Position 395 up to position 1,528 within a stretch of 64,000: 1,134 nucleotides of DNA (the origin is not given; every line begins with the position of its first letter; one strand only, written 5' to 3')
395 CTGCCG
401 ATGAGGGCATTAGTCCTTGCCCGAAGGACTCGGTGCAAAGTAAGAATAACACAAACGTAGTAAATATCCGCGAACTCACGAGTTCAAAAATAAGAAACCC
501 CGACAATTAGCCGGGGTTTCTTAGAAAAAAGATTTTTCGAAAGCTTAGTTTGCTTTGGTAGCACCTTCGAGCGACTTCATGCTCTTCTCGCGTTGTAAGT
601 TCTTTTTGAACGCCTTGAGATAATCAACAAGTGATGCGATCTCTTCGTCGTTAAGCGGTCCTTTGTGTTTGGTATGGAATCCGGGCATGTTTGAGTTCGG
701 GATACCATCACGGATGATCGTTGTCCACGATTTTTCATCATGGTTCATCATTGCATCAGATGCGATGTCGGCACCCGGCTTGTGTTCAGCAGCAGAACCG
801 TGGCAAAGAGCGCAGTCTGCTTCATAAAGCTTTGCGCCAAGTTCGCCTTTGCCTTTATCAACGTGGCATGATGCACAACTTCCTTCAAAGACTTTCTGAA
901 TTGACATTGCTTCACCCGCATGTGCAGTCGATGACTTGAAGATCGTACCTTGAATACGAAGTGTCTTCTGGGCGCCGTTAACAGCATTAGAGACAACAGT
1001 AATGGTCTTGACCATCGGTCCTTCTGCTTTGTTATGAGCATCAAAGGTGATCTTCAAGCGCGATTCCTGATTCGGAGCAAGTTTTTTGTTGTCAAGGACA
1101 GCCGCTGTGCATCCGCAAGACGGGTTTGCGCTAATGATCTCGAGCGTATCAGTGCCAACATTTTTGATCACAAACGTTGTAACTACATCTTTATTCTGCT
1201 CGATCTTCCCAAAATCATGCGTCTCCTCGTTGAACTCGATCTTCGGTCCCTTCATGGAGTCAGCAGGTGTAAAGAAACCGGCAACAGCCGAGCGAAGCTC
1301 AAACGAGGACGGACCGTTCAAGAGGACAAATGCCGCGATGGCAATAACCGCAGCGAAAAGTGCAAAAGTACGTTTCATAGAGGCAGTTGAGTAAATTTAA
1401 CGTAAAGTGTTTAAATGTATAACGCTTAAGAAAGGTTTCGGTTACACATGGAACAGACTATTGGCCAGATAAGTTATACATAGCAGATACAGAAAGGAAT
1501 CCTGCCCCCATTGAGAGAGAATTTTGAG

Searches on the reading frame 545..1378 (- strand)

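Call 61: search_protein_families(library=pfam, proteins=[window:545-1378:-], max_evalue=0.00001)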
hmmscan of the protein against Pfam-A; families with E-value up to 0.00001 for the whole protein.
window:545-1378:- (277 aa): 4 families
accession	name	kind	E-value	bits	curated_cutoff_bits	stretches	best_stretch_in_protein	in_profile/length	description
PF07610.17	DUF1573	-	1.8e-24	86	26.1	1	47-146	1-98/98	Protein of unknown function (DUF1573)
PF22544.2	HYDIN_VesB_CFA65-like_Ig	-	7.2e-17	61.9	25.5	1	45-145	1-100/100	HYDIN/CFA65/VesB-like, Ig-like domain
PF13442.11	Cytochrome_CBB3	-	5e-15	56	27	1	180-254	5-68/68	Cytochrome C oxidase, cbb3-type, subunit III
PF00034.26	Cytochrom_C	-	4.3e-10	41.2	21.3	1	179-255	2-87/90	Cytochrome c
